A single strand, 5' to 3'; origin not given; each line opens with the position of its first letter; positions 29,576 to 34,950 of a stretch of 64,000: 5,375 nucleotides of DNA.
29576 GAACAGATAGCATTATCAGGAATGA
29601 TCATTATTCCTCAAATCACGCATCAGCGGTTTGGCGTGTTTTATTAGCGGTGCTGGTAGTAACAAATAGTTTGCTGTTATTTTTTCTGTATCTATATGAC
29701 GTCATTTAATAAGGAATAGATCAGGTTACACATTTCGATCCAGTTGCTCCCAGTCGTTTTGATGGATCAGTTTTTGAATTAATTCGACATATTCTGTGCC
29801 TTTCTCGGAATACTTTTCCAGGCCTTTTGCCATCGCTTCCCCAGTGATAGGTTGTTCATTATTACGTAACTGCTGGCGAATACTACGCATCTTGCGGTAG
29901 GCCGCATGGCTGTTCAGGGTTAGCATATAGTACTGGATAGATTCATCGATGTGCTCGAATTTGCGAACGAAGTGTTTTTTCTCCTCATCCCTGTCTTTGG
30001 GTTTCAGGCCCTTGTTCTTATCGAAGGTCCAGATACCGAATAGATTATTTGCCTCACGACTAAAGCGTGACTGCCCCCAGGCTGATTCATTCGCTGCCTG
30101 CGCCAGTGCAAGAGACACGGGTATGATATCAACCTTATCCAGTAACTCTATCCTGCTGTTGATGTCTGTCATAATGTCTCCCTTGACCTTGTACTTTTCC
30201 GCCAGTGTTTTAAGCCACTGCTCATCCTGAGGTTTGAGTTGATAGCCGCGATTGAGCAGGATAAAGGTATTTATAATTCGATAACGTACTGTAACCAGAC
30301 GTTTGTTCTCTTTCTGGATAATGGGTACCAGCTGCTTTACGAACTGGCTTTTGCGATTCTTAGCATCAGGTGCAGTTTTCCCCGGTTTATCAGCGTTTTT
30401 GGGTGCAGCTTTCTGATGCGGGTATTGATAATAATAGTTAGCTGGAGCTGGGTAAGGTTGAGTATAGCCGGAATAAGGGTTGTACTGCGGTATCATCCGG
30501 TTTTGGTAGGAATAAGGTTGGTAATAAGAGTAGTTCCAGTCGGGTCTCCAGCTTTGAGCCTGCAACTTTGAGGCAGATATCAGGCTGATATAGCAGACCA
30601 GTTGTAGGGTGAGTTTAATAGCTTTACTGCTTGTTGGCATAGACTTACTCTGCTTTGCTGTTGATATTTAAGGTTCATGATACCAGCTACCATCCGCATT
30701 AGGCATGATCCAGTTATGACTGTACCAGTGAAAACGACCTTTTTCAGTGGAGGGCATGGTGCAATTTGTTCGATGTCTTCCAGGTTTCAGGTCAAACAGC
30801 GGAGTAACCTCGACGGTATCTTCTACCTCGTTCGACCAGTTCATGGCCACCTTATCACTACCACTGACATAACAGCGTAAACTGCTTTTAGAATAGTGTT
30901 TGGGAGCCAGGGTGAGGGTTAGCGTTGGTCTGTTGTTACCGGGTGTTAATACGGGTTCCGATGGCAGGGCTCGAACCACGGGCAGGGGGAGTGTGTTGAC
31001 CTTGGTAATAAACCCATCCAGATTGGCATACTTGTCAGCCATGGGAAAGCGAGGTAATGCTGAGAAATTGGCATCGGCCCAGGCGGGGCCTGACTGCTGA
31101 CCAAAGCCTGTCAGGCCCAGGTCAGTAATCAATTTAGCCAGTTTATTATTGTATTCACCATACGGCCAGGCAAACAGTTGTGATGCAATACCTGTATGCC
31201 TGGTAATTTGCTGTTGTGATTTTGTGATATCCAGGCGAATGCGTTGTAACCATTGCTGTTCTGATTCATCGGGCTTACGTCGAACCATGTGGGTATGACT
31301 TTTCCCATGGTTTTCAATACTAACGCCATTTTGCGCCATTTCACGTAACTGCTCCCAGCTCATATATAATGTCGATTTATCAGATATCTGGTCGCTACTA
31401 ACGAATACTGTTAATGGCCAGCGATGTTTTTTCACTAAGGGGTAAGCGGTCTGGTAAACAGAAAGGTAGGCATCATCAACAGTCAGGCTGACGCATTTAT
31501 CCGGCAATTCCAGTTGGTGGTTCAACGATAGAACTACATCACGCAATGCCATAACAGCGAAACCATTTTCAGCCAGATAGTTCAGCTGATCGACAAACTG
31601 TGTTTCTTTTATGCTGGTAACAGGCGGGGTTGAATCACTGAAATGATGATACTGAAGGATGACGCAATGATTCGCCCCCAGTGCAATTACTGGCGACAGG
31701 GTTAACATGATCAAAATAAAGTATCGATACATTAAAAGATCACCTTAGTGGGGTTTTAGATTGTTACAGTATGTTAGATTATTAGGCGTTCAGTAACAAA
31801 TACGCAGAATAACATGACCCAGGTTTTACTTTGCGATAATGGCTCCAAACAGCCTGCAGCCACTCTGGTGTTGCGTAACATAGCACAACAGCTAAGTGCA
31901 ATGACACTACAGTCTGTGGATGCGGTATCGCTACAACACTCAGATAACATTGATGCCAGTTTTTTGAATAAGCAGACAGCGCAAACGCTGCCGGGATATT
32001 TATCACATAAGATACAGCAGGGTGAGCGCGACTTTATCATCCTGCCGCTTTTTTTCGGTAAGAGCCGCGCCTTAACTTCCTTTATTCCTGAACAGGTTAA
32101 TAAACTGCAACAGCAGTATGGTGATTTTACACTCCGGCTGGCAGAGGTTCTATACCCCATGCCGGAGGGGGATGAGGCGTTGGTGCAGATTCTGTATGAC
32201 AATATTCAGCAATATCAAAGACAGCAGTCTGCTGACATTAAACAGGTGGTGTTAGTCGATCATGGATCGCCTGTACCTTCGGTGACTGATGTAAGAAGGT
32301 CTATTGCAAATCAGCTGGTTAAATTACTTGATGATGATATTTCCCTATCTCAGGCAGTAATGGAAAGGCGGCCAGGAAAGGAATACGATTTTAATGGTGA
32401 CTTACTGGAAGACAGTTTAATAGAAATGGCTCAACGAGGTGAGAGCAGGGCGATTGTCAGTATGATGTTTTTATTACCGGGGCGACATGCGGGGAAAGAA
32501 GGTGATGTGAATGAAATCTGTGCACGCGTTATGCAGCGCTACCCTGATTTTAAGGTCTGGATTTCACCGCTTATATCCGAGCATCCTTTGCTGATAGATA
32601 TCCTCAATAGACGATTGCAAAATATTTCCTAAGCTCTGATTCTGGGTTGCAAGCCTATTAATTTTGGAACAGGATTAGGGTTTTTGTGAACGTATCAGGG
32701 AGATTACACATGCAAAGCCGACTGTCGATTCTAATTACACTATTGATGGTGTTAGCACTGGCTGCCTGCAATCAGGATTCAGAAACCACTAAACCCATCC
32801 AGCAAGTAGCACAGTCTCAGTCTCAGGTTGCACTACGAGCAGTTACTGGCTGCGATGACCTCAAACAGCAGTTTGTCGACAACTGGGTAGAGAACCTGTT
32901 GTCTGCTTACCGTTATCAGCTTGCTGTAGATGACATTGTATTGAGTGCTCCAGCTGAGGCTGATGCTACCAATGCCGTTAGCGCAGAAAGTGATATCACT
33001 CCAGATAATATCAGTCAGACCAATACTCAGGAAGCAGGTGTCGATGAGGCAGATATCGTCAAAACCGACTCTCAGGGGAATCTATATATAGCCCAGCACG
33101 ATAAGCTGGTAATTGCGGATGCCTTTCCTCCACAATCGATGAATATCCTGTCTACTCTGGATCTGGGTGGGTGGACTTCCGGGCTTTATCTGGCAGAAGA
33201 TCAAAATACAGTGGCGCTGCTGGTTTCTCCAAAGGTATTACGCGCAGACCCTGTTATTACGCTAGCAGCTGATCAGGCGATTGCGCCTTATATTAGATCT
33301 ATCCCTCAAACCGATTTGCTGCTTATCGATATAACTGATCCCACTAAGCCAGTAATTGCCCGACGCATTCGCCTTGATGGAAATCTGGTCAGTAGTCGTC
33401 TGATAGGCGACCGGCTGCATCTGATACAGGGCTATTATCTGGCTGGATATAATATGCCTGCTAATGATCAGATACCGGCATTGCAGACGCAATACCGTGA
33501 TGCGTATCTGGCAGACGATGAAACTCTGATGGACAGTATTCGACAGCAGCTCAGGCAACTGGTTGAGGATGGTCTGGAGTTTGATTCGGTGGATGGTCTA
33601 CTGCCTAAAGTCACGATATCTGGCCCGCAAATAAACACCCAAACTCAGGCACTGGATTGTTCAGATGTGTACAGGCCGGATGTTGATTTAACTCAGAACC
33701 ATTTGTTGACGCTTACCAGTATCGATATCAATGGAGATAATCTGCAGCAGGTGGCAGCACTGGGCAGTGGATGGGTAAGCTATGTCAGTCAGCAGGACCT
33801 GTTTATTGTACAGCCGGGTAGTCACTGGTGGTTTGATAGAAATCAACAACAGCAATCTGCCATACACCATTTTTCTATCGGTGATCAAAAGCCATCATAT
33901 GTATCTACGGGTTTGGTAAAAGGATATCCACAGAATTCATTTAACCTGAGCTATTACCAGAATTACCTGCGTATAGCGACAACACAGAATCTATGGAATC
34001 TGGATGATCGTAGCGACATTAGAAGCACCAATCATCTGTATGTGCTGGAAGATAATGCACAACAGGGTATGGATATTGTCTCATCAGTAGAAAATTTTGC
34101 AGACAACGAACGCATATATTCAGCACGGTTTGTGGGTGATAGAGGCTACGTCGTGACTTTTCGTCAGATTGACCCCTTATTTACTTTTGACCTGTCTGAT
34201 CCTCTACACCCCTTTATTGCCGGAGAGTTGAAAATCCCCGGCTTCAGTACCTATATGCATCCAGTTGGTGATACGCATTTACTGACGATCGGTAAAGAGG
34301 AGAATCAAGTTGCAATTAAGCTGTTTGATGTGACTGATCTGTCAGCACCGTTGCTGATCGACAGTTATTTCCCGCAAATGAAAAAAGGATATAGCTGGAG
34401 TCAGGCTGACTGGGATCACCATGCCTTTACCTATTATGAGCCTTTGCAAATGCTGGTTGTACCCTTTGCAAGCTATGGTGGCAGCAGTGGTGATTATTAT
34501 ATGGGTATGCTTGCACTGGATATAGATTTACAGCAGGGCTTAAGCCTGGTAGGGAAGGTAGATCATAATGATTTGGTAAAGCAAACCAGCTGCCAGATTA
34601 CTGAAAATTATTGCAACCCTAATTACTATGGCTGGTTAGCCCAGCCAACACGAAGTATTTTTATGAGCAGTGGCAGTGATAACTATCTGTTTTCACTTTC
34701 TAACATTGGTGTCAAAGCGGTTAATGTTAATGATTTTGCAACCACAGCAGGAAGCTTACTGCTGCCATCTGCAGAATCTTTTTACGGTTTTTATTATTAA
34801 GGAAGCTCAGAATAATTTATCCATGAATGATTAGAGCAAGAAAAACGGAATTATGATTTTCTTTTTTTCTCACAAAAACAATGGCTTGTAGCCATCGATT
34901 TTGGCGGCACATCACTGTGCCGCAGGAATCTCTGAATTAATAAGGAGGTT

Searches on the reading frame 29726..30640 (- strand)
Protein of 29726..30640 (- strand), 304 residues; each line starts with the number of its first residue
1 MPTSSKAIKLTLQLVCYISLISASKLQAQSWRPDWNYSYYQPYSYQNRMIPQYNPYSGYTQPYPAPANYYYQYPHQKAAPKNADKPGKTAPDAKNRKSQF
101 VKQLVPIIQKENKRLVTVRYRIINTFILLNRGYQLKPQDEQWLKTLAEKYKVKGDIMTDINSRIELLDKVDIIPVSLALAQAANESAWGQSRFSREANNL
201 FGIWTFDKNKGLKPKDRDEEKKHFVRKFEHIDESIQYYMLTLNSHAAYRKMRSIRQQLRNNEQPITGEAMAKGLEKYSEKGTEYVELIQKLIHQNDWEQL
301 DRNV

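Call 46: search_protein_families(library=pfam, proteins=[window:29726-30640:-], max_evalue=0.00001)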
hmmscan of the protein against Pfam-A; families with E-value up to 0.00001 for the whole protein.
window:29726-30640:- (304 aa): 1 family
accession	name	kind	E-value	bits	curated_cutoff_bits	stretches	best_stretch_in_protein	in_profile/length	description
PF01832.25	Glucosaminidase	-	1.2e-18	68.4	30.2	1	165-295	6-121/123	Mannosyl-glycoprotein endo-beta-N-acetylglucosaminidase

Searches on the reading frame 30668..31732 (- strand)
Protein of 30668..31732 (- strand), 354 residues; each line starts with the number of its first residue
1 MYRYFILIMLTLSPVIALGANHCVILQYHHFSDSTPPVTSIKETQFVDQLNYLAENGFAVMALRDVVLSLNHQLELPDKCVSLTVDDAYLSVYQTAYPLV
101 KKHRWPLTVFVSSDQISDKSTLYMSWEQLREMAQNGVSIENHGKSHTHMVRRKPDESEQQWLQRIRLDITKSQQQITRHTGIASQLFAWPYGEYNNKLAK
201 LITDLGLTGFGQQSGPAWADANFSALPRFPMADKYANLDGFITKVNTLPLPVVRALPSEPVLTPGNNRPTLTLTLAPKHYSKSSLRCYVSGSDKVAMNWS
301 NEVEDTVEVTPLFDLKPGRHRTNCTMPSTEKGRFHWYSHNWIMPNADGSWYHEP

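Call 46: search_protein_families(library=pfam, proteins=[window:30668-31732:-], max_evalue=0.00001)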
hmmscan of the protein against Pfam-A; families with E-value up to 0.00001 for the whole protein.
window:30668-31732:- (354 aa): 1 family
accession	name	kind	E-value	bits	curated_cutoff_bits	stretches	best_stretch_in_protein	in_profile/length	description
PF01522.26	Polysacc_deac_1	-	2.6e-27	95.7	23.1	1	76-208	4-122/124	Polysaccharide deacetylase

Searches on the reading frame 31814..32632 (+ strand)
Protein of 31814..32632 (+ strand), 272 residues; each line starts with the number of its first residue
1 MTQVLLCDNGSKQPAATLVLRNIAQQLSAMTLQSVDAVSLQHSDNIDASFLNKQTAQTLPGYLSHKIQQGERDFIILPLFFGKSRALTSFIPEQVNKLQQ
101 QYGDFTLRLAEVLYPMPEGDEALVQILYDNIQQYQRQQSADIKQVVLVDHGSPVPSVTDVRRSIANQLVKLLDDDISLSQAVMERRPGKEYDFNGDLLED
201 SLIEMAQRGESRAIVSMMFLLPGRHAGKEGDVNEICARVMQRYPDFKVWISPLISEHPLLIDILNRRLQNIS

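Call 46: search_protein_families(library=pfam, proteins=[window:31814-32632:+], max_evalue=0.00001)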
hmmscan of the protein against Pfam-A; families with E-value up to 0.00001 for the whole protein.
window:31814-32632:+ (272 aa): 1 family
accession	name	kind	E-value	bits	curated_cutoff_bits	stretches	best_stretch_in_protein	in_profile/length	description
PF01903.22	CbiX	-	7.7e-17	62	22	2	193-265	35-105/106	CbiX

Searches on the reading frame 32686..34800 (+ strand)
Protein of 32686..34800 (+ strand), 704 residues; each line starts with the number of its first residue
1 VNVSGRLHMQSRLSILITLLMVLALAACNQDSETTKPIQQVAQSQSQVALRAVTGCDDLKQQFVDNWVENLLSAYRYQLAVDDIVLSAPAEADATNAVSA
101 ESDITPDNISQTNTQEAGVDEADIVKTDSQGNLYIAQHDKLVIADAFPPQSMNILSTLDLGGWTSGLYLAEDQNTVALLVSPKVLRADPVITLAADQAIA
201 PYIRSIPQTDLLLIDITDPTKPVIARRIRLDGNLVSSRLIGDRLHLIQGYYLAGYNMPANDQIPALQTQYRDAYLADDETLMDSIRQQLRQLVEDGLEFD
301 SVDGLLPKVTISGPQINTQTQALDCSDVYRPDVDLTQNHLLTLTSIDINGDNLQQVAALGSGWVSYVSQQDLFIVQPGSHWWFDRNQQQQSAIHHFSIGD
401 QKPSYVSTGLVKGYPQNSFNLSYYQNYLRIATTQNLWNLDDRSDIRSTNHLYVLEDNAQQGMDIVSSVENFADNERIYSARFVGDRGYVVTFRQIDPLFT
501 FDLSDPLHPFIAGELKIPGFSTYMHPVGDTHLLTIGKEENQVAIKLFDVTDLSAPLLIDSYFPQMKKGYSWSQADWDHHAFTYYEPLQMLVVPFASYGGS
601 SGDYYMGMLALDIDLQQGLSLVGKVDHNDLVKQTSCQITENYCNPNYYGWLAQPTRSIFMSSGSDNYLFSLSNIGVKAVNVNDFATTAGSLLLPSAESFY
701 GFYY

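Call 46: search_protein_families(library=pfam, proteins=[window:32686-34800:+], max_evalue=0.00001)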
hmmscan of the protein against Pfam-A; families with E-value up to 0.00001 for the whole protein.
window:32686-34800:+ (704 aa): 1 family
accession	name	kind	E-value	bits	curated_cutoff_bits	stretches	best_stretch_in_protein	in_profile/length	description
PF09826.15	Beta_propel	-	4e-118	395.8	22.4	1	110-683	2-494/495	Beta propeller domain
